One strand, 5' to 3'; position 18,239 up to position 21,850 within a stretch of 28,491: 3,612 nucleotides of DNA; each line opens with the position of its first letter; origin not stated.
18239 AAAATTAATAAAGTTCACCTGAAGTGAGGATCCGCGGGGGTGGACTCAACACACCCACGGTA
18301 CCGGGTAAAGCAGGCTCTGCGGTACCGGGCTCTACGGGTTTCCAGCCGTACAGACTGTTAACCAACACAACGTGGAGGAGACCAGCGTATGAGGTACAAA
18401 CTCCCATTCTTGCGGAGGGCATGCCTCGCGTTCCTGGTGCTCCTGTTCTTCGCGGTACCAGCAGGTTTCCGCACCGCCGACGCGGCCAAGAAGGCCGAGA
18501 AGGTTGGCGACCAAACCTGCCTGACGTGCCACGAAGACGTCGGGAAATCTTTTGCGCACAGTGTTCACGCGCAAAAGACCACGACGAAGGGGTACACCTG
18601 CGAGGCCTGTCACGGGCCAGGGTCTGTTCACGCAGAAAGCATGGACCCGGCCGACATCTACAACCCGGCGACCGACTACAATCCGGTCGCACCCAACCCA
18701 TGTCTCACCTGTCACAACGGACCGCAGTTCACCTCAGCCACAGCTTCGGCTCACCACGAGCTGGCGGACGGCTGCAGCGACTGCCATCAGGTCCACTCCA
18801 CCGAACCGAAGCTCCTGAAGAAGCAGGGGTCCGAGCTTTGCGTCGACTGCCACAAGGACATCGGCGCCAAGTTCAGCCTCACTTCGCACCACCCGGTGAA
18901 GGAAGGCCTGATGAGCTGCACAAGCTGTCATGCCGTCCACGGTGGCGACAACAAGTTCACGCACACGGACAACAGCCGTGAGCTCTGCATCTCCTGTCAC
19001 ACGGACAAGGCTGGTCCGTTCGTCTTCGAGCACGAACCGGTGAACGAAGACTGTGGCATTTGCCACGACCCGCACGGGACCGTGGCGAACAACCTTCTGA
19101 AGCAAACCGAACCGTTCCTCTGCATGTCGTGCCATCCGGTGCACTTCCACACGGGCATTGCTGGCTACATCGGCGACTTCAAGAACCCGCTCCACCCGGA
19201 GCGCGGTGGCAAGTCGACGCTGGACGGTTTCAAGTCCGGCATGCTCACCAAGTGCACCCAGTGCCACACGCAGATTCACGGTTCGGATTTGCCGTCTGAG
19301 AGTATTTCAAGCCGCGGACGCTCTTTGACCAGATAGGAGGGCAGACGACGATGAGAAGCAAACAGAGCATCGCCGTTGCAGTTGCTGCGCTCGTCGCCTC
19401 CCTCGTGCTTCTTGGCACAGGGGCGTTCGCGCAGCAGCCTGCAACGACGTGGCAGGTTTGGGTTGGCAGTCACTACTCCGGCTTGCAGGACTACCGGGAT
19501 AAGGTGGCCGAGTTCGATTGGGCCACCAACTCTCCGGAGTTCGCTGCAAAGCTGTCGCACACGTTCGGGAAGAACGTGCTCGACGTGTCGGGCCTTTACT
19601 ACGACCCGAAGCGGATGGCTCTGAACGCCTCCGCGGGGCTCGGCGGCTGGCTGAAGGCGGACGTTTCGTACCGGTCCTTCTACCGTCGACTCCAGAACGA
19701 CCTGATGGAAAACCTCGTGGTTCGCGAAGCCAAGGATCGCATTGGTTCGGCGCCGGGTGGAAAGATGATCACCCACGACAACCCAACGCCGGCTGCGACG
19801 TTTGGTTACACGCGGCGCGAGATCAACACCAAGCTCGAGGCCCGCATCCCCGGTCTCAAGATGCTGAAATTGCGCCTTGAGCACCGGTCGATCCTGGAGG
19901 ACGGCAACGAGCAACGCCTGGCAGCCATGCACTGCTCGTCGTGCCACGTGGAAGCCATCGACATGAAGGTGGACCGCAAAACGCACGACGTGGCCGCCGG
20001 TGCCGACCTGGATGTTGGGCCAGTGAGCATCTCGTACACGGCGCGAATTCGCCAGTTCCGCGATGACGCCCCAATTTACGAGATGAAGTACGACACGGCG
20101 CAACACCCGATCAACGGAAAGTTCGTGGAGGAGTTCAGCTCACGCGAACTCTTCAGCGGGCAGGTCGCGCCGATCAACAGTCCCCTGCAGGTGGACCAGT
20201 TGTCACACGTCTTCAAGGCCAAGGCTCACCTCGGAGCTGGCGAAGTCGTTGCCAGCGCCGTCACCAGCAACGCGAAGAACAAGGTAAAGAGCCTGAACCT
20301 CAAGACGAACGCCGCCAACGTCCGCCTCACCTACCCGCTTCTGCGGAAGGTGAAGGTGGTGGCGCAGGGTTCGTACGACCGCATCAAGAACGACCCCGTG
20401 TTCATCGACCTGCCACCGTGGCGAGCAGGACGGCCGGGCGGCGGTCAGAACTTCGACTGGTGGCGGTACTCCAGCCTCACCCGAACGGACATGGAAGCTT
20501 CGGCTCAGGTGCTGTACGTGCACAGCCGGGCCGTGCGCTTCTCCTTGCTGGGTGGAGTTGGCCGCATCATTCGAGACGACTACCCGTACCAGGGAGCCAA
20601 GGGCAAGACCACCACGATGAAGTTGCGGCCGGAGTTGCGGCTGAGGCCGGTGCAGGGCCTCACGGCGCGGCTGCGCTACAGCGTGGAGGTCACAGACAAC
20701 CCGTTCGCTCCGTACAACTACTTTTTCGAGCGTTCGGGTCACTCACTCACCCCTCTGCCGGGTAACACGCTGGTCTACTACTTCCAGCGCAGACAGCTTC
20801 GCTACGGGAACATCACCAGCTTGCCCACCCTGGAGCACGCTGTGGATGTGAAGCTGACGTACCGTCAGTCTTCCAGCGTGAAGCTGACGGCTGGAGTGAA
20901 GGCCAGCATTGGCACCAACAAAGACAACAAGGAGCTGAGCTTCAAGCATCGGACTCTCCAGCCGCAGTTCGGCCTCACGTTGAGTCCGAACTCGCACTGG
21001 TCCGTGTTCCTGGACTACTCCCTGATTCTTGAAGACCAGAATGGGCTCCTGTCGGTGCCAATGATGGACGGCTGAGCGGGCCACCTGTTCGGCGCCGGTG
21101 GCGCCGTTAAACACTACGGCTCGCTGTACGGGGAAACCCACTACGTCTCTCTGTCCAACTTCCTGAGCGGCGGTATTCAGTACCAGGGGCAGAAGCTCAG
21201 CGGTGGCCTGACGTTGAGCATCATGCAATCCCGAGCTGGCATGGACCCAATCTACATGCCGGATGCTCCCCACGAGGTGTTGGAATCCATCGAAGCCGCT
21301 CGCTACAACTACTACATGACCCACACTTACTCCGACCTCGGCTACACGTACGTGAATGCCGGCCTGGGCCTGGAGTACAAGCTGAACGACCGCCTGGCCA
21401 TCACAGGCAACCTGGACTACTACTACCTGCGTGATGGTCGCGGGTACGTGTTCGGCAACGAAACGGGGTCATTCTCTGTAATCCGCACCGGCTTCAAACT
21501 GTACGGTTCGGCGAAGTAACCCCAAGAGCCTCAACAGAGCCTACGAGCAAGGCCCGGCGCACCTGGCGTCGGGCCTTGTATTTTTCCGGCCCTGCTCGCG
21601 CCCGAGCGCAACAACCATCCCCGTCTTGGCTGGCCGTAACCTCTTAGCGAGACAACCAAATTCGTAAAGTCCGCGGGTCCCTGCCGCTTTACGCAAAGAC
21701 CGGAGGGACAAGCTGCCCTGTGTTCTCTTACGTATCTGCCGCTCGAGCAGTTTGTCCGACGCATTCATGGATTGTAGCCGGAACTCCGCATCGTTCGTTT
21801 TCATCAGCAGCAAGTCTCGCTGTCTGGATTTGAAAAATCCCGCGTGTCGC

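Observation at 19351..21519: Probable selenocysteine- and heme-containing outer-membrane porin partnered with an MtrA-type decaheme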

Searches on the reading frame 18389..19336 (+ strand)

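Call 4: search_protein_families(library=ncbifam, proteins=[window:18389-19336:+], max_evalue=0.01)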
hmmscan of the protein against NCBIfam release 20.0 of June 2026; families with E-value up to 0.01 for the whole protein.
window:18389-19336:+ (315 aa): 10 families
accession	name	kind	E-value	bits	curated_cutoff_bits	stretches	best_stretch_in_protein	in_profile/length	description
NF041028.1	decahem_GSU2203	exception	2.4e-99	332.6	325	1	32-315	27-317/317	GSU2203 family decaheme c-type cytochrome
TIGR03508.1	decahem_SO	subfamily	2.8e-63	213.8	192.2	1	40-302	1-257/258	DmsE family decaheme c-type cytochrome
TIGR01905.1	paired_CXXCH_1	subfamily_domain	3.7e-28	97.2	25.2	3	215-250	1-37/41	doubled CXXCH domain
NF008659.0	PRK11659.1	equivalog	4.8e-13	49.2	184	2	30-161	35-173/188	cytochrome c nitrite reductase pentaheme subunit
TIGR03153.1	cytochr_NrfH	equivalog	1.8e-10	41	134.2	3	32-75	93-133/138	cytochrome c nitrite reductase small subunit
TIGR03146.1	cyt_nit_nrfB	equivalog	5.6e-10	39.7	166.6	1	38-157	8-143/145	cytochrome c nitrite reductase pentaheme subunit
NF041198.1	UshA_like_PCGU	equivalog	7e-06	24.9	275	1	35-111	436-510/519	UshA-like (seleno)protein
NF045722.1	c3_cytochr_TmcA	equivalog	0.0043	16.9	114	0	172-207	55-113/125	acidic tetraheme cytochrome c3 TmcA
NF043010.1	Cyt554_Nsmonas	equivalog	0.0064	15.9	400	1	37-81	76-121/238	cytochrome c-550 CycA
NF047727.1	4hemeCytCCctA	equivalog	0.009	16.1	180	0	119-207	31-107/109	tetraheme c-type cytochrome CctA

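Call 5: search_protein_families(library=pfam, proteins=[window:18389-19336:+], max_evalue=0.01)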
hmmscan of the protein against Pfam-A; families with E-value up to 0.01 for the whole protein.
window:18389-19336:+ (315 aa): 6 families
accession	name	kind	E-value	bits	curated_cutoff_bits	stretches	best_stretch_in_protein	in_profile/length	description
PF09699.15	Paired_CXXCH_1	-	1e-34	118.4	20.6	3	215-250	1-37/41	Doubled CXXCH motif (Paired_CXXCH_1)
PF14522.11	Cytochrome_C7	-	2.8e-11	43.5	24.8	1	171-227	10-67/67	Cytochrome c7 and related cytochrome c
PF14537.11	Cytochrom_c3_2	-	6.1e-11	43.1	25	1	122-205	2-79/79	Cytochrome c3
PF22678.1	Cytochrom_c_NrfB-like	-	4.3e-09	37.2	27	2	71-154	1-89/89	Cytochrome c-type protein NrfB-like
PF22113.1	Mtrc-MtrF_II-IV_dom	-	8.3e-08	32.4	30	0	127-157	7-37/176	Outer membrane cytochrome MtrC/MtrF-like, domains II/IV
PF03264.19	Cytochrom_NNT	-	0.0063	16.7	24.1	1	16-80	9-77/174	NapC/NirT cytochrome c family, N-terminal region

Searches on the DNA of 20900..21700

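Call 9: search_rna_families(source=window, start=20900, end=21700, threshold=evalue, max_evalue=10, show_alignments=3)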
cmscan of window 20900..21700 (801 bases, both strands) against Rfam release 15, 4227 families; matches with E-value up to 10: 4.
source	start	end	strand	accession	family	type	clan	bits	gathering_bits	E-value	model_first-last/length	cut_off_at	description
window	21509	21585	+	RF02241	Xoo2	Gene; sRNA;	-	22.4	45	0.063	1-78/78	no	Xanthomonadaceae sRNA Xoo2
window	21547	21585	+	RF02833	Scr3202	Gene; sRNA;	-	18.6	52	5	1-95/95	no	Streptomyces RNA 3202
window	21548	21631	+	RF01530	CC3664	Gene; sRNA;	-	14.5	60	8.7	1-136/136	no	Caulobacter sRNA CC3664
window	21195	21246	-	RF01129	sR44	Gene; snRNA; snoRNA; CD-box;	-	10.6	45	9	1-55/55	no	Small nucleolar RNA sR44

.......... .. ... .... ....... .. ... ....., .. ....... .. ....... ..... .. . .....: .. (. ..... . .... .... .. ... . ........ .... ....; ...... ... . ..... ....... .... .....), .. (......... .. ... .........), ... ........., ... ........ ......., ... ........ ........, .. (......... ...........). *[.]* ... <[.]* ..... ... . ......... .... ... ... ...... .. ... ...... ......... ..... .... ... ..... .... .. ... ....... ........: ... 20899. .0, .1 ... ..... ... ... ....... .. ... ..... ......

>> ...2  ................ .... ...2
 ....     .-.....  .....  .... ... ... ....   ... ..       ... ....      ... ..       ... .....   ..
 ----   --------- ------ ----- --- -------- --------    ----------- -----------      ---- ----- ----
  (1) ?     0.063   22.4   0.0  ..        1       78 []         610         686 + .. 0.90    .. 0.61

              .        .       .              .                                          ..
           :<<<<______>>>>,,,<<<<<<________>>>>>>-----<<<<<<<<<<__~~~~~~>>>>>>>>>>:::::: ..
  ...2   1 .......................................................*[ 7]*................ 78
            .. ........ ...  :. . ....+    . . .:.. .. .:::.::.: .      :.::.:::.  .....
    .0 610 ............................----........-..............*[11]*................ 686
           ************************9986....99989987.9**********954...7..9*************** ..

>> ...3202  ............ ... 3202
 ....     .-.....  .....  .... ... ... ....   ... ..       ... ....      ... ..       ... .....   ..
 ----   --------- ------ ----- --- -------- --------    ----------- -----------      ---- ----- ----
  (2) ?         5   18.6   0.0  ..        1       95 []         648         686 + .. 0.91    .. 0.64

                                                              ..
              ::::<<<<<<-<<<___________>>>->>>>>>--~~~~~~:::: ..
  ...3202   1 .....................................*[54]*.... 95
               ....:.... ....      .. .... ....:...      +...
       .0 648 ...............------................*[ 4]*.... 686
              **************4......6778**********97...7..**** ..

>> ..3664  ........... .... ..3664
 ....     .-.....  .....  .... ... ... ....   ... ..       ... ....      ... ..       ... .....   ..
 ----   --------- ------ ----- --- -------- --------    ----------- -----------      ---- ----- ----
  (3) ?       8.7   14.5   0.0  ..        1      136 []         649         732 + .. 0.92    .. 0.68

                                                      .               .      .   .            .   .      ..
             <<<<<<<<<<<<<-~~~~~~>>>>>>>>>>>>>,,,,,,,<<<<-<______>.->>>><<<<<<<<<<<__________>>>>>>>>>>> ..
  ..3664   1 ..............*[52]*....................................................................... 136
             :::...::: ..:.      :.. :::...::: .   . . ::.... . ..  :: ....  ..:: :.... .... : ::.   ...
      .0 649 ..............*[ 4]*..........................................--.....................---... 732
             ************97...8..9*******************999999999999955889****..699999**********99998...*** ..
